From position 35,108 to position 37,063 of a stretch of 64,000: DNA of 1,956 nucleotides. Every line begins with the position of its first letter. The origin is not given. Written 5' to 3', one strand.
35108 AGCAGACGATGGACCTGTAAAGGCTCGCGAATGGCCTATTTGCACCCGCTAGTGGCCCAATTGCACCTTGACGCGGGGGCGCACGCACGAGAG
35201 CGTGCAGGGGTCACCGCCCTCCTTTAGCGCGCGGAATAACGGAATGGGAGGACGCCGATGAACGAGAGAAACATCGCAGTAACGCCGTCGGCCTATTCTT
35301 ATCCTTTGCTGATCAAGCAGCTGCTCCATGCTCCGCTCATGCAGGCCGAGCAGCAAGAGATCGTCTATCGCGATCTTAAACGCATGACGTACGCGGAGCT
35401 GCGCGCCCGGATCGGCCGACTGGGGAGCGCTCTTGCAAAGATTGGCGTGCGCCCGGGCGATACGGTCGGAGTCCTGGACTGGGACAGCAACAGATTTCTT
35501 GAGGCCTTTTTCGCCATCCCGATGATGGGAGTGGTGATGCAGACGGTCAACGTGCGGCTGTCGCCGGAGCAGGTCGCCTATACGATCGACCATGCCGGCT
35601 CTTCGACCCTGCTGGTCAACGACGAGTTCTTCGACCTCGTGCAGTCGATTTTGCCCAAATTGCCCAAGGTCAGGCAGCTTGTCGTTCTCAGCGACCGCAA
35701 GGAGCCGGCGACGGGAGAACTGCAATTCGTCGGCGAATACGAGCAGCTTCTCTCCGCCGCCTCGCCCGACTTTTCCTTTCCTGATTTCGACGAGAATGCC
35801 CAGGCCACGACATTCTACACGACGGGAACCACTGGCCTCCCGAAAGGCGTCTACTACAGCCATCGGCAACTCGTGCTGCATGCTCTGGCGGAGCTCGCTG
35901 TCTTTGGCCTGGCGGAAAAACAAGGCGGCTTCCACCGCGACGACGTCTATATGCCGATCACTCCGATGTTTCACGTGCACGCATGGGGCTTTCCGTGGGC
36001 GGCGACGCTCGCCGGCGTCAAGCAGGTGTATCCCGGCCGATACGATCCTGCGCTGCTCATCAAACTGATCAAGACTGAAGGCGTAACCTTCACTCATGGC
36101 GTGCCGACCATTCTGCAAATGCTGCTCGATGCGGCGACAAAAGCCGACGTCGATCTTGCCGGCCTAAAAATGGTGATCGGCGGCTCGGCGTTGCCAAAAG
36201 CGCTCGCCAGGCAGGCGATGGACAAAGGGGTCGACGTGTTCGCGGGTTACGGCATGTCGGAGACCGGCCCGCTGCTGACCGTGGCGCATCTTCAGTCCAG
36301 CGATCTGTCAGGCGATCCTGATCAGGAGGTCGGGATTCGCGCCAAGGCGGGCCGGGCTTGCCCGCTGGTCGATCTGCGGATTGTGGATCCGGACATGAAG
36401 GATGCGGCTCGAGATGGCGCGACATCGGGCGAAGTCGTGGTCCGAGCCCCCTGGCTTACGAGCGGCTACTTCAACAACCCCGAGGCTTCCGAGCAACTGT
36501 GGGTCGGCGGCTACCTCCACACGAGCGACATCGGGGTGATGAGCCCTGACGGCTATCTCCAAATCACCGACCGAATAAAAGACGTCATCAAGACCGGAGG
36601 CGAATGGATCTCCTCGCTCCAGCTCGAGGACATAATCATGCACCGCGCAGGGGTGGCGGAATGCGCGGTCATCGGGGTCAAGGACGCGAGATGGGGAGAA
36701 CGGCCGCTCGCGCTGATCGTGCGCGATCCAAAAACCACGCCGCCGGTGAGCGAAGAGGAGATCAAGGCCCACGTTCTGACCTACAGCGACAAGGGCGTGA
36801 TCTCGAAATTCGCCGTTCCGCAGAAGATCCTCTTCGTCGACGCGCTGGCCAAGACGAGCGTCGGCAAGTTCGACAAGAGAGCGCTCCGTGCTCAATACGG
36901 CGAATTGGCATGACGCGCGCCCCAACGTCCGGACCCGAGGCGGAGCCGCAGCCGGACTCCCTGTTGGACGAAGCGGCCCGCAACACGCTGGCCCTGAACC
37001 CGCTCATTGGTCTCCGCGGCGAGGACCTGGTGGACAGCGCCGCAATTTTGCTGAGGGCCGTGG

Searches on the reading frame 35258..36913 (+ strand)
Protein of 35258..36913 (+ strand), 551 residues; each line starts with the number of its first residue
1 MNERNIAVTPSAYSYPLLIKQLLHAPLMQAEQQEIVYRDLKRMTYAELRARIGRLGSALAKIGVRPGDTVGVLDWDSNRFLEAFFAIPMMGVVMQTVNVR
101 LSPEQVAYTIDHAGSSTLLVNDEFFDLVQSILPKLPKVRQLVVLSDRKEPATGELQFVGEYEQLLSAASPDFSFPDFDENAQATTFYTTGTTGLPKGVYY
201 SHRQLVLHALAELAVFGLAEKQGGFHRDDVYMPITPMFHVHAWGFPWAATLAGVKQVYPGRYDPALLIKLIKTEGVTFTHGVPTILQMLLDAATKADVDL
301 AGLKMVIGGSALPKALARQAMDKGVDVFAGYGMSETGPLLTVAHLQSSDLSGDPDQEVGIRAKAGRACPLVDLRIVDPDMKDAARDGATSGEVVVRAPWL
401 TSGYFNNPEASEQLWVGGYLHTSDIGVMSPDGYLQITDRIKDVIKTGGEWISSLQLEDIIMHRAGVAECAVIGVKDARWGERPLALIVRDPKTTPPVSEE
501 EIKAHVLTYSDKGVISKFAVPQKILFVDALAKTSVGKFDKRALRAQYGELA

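Call 63: find_related_loci(query=window:35258-36913:+, collection=genome_contigs, flank=500)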
Query window:35258-36913:+ (551 aa) in genome_contigs; peptide patterns used: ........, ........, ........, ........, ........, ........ (x = any residue, [..] = any of these).
600 stretches matched a pattern (row limit reached: there are more); 589 encode a relative of the query (tblastn E <= 1e-3); the best 80 are kept; 80 distinct loci.
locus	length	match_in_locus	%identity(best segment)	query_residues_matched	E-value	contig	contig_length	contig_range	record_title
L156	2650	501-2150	72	1-550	0e+0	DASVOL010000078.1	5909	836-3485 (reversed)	MAG TPA_asm: Bradyrhizobium sp. isolate SMAG_U3152 k141_46948, whole genome shotgun sequence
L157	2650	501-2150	72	1-550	0e+0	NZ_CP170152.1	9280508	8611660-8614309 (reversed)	Bradyrhizobium sp. Pha-3 chromosome, complete genome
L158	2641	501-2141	72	4-550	0e+0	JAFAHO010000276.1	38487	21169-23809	MAG: Hyphomicrobiales bacterium isolate CP_BE_BS_23 BE_BS_k147_4003169, whole genome shotgun sequence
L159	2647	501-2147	72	1-549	0e+0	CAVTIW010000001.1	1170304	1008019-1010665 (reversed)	MAG: uncultured Alphaproteobacteria bacterium isolate MFD06092.bin.2.181 genome assembly, contig: contig_12048, whole ge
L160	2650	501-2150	71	1-550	0e+0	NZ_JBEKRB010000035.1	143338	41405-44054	MAG: Bradyrhizobium sp. isolate SPRUCE 500 SPRUCE_500_35, whole genome shotgun sequence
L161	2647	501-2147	67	1-549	0e+0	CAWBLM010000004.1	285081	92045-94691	MAG: uncultured Alphaproteobacteria bacterium isolate MFD02248.bin.1.126 genome assembly, contig: contig_27052, whole ge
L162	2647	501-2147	68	1-549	0e+0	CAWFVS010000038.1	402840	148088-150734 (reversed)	MAG: uncultured Alphaproteobacteria bacterium isolate MFD05377.bin.2.108 genome assembly, contig: contig_39854, whole ge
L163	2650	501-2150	71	1-550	0e+0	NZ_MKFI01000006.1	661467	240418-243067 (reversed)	Bradyrhizobium mercantei strain SEMIA 6399 scaffold6.1, whole genome shotgun sequence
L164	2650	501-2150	70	1-550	0e+0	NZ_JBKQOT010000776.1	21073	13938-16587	MAG: Roseiarcus sp. isolate LAWAr2D2E2F__bin_144 LAWAr2D2E2F_000000288978, whole genome shotgun sequence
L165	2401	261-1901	67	1-548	0e+0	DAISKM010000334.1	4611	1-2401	MAG TPA_asm: Pseudolabrys sp. isolate CTOTU25442 NODE_1338_length_4611_cov_3.530070, whole genome shotgun sequence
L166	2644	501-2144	60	1-548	0e+0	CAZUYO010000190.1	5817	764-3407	MAG TPA_asm: uncultured Thermodesulfobacteriota bacterium isolate SRP162660_co1_48 genome assembly, contig: NODE_17026_l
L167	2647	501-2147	60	1-549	0e+0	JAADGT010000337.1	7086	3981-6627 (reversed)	MAG: Deltaproteobacteria bacterium isolate M_MetaBat.128 contig-127_18882, whole genome shotgun sequence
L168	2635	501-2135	58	1-545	0e+0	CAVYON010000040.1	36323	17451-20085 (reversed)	MAG: uncultured Alphaproteobacteria bacterium isolate MFD05705.bin.1.149 genome assembly, contig: contig_31191, whole ge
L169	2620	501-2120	59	6-547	0e+0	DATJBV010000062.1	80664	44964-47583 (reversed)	MAG TPA_asm: Candidimonas sp. isolate SMAG_U15363 k141_238178, whole genome shotgun sequence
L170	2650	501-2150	59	1-547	0e+0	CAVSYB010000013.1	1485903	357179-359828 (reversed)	MAG: uncultured Alphaproteobacteria bacterium isolate MFD05512.bin.1.221 genome assembly, contig: contig_2762, whole gen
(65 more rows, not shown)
